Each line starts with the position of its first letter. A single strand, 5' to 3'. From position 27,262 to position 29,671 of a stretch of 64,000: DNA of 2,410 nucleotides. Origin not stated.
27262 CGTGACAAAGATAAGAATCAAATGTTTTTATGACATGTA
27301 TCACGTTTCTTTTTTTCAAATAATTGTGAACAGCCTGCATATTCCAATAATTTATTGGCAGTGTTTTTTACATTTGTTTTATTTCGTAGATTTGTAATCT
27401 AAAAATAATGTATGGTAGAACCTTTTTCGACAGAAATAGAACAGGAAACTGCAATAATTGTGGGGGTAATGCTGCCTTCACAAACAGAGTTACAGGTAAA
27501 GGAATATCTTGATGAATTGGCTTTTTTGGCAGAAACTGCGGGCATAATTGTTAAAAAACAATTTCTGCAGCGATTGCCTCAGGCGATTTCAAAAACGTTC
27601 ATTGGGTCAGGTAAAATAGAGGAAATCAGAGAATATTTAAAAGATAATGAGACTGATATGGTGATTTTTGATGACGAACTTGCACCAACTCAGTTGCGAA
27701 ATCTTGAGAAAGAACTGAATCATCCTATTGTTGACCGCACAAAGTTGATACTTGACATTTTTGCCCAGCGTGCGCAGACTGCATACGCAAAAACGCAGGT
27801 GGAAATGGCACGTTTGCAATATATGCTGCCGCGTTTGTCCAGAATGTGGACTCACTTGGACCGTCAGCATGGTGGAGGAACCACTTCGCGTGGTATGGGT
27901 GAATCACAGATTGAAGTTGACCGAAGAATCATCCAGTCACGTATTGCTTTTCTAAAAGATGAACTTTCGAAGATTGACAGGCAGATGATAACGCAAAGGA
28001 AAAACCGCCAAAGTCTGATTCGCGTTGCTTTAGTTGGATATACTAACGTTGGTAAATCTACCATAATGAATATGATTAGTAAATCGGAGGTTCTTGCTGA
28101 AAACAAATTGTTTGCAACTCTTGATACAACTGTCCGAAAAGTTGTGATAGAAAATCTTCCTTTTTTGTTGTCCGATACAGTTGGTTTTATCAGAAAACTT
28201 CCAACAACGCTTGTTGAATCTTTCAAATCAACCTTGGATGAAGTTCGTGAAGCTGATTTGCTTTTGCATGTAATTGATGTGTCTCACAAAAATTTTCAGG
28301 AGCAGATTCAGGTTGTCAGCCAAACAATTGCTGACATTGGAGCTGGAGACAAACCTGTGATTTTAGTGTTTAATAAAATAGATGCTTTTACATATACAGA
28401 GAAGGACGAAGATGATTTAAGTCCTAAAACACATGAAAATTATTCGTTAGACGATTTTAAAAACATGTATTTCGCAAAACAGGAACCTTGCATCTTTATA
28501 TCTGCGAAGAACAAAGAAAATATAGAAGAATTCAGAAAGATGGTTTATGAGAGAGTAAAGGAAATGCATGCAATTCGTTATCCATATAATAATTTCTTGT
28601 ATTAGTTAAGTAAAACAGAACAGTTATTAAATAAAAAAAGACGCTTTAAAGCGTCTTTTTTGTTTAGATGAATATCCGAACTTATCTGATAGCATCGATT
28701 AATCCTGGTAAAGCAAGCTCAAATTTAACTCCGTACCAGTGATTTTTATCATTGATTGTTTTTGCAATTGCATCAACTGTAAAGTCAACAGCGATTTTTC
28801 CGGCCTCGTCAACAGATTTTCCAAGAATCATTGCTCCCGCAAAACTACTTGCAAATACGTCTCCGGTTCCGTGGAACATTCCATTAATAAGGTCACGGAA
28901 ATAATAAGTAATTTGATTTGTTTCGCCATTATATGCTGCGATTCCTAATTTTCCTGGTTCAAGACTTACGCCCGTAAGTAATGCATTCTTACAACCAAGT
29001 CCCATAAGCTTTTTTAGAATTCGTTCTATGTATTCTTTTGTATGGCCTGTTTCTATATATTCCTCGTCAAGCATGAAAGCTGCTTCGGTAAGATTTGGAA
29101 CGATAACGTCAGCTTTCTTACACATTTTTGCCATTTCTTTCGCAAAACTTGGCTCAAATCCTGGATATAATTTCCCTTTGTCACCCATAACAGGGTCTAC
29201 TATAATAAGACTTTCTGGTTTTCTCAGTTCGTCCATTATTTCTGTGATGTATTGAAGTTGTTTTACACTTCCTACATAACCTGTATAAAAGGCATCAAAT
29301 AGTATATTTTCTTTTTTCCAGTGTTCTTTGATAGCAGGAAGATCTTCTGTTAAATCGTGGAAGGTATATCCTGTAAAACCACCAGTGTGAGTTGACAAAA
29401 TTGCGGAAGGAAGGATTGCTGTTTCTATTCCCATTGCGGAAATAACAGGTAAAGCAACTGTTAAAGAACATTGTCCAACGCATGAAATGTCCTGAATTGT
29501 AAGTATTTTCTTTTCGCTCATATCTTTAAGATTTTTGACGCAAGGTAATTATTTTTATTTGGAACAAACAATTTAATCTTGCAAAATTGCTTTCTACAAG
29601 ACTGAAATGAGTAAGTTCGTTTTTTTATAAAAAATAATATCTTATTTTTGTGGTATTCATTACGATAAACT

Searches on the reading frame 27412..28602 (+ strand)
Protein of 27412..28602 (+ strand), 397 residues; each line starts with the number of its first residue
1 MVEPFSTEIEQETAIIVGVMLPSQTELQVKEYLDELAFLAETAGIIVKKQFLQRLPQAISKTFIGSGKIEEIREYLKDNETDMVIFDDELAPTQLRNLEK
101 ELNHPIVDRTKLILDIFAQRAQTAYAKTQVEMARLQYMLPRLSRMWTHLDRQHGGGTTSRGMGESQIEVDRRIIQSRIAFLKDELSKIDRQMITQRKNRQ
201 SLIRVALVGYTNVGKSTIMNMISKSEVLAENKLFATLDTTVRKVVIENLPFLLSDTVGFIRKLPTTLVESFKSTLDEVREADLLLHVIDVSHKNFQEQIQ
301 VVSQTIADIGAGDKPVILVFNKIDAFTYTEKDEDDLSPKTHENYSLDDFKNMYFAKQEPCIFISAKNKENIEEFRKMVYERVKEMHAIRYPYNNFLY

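Call 9: search_protein_families(library=pfam, proteins=[window:27412-28602:+], max_evalue=0.001)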
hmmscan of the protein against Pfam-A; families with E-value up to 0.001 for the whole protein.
window:27412-28602:+ (397 aa): 12 families
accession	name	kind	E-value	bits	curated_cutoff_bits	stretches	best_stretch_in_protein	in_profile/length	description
PF13167.11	GTP-bdg_N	-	5.3e-32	110.7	25.4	1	31-118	2-89/89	GTP-binding GTPase N-terminal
PF16360.10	GTP-bdg_M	-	4.1e-29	101.4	29.5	1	120-199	1-79/79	GTP-binding GTPase Middle Region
PF01926.29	MMR_HSR1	-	7.7e-23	81.2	21.9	1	204-322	1-113/113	50S ribosome-binding GTPase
PF02421.24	FeoB_N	-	1e-07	32.1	27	1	204-330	2-122/156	Ferrous iron transport protein B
PF00009.33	GTP_EFTU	-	2.1e-06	27.9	26.5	1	277-382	89-186/188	Elongation factor Tu GTP binding domain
PF00025.27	Arf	-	2.9e-06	27.3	22.3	1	193-333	5-135/174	ADP-ribosylation factor family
PF00071.28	Ras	-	1e-05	25.6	21.6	1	205-382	2-160/162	Ras family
PF03193.22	RsgA_GTPase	-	1.7e-05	25.2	30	0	204-238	108-142/174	RsgA GTPase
PF04670.18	Gtr1_RagA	-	3.8e-05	23.7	22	1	205-332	2-130/232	Gtr1/RagA G protein conserved region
PF00503.26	G-alpha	-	0.00011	21.9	48.8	0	186-293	5-106/333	G-protein alpha subunit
PF08477.19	Roc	-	0.00027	21.6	27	0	204-324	1-119/119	Ras of Complex, Roc, domain of DAPkinase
PF16897.10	MMR_HSR1_Xtn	-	0.00059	20.2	35.2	0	315-382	57-104/106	C-terminal region of MMR_HSR1 domain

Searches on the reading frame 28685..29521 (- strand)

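Call 9: search_protein_families(library=pfam, proteins=[window:28685-29521:-], max_evalue=0.001)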
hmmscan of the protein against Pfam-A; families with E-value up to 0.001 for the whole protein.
window:28685-29521:- (279 aa): 2 families
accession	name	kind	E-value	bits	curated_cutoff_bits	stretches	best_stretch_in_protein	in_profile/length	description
PF08543.17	Phos_pyr_kin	-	2.2e-21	76.8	27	1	71-257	57-237/246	Phosphomethylpyrimidine kinase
PF00294.29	PfkB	-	1.3e-06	28.4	25.8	1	120-245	167-283/302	pfkB family carbohydrate kinase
